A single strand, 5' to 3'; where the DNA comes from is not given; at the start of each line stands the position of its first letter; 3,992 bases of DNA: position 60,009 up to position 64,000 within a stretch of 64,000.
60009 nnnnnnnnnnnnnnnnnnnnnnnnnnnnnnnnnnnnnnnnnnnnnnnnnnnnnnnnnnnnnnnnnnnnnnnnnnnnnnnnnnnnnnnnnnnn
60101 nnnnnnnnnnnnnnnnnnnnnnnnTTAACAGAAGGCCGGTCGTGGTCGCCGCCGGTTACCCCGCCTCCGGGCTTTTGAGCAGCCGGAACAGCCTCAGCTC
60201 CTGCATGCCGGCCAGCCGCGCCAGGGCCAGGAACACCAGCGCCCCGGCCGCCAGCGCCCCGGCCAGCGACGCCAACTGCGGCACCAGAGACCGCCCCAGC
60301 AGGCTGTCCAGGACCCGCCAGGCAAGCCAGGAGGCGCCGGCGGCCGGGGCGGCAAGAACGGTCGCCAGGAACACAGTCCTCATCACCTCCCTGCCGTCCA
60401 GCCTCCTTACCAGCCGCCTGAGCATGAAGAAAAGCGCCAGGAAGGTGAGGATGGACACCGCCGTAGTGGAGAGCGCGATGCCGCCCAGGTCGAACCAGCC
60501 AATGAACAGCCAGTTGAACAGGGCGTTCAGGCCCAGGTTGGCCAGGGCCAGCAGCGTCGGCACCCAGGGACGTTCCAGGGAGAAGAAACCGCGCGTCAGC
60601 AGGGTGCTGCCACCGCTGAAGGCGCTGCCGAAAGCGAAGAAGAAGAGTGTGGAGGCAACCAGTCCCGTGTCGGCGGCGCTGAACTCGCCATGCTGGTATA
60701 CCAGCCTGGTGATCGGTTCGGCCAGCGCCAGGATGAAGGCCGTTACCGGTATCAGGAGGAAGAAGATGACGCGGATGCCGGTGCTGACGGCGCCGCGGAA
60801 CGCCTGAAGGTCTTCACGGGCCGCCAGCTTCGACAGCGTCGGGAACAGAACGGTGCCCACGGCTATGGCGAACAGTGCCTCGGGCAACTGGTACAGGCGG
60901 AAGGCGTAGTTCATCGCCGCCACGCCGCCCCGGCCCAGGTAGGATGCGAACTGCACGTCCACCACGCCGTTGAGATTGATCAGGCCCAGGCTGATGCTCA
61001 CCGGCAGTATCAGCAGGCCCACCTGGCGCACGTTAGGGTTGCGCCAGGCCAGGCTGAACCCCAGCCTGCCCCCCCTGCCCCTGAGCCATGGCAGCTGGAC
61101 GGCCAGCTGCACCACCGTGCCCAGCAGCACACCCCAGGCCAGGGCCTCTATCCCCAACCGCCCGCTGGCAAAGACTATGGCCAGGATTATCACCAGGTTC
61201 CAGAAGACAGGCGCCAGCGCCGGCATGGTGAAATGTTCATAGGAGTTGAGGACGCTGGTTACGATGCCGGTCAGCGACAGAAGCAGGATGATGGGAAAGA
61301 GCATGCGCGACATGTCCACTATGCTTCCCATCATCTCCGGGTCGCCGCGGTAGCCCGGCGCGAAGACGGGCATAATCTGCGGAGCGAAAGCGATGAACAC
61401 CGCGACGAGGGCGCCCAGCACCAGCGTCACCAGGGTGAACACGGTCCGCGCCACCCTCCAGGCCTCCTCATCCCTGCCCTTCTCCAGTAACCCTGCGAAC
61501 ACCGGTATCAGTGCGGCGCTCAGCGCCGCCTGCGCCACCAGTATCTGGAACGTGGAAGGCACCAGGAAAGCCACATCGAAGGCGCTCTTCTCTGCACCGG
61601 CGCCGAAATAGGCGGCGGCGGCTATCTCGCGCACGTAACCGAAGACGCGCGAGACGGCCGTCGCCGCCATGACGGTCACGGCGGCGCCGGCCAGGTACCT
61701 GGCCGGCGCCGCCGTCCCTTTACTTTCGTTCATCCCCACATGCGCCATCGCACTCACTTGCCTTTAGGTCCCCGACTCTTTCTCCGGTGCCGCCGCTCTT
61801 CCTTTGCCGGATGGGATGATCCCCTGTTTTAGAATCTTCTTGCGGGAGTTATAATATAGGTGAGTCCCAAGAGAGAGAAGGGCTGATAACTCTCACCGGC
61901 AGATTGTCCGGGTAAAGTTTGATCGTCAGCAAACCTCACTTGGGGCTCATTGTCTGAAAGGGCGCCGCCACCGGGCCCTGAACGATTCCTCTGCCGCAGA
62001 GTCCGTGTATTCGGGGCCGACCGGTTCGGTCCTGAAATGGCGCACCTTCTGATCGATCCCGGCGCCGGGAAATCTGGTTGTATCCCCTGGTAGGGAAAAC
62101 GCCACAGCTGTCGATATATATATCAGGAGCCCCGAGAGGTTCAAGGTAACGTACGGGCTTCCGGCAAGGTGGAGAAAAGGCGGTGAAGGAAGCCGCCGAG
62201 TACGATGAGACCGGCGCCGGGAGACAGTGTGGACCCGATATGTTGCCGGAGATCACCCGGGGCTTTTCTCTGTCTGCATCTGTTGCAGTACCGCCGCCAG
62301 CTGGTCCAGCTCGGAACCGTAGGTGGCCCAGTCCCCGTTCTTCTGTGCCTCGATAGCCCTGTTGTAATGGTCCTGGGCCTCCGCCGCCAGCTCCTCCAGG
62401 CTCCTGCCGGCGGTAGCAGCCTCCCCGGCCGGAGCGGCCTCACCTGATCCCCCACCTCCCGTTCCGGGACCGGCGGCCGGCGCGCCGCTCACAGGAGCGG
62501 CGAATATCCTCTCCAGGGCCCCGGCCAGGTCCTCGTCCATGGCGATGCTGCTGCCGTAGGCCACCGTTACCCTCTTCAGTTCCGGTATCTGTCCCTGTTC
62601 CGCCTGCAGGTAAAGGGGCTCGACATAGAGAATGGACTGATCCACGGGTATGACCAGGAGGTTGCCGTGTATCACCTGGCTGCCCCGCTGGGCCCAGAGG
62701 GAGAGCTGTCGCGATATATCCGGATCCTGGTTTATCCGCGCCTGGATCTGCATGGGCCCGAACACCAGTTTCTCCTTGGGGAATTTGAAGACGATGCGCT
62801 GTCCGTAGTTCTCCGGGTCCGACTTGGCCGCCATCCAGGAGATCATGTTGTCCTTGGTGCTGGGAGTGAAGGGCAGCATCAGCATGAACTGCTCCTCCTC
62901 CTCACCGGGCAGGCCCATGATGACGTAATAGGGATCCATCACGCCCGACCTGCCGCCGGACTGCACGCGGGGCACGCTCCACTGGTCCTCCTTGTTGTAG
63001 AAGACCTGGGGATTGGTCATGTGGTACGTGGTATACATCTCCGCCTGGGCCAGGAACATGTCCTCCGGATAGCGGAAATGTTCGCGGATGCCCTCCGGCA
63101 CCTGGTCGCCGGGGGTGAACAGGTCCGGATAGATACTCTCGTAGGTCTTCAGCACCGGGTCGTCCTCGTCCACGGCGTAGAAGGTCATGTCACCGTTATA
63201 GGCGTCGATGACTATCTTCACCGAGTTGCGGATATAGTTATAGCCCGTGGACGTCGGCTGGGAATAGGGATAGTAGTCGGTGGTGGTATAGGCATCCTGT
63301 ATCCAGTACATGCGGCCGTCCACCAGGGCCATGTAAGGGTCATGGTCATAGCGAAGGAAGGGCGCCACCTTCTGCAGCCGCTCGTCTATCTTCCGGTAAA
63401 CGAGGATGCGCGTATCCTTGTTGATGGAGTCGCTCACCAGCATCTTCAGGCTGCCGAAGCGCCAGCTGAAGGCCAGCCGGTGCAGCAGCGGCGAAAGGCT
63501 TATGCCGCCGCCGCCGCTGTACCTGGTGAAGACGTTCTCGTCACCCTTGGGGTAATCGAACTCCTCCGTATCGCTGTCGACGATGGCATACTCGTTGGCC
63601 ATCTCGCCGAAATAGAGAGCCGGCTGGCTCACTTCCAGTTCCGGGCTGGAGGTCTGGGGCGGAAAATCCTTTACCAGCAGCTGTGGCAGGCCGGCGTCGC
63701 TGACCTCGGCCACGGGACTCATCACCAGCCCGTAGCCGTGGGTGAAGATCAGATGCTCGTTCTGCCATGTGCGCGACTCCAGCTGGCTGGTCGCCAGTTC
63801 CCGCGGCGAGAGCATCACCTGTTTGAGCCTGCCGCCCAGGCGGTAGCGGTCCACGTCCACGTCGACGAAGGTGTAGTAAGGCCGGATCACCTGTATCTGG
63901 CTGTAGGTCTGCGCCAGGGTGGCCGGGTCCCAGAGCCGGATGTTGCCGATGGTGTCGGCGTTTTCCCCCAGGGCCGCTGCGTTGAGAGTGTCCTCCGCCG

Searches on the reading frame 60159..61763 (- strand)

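Call 28: search_protein_families(library=pfam, proteins=[window:60159-61763:-])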
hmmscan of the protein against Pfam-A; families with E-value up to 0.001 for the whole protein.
window:60159-61763:- (535 aa): 3 families
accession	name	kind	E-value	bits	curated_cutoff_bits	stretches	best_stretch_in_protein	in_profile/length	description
PF03023.19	MurJ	-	6.6e-98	328.7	27.4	1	50-482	2-433/451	Lipid II flippase MurJ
PF01554.23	MatE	-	7.9e-11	42.4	24.9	2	254-419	1-161/161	MatE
PF13440.11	Polysacc_synt_3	-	1.8e-08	34.4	23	1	105-356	47-284/293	Polysaccharide biosynthesis protein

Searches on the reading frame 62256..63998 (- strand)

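Call 28: search_protein_families(library=pfam, proteins=[window:62256-63998:-])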
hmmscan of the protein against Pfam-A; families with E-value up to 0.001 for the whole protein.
window:62256-63998:- (581 aa): 1 family
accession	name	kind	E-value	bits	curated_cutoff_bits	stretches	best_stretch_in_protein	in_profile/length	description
PF03699.18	UPF0182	-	1.6e-200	668.6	27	1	3-435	332-770/770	Uncharacterised protein family (UPF0182)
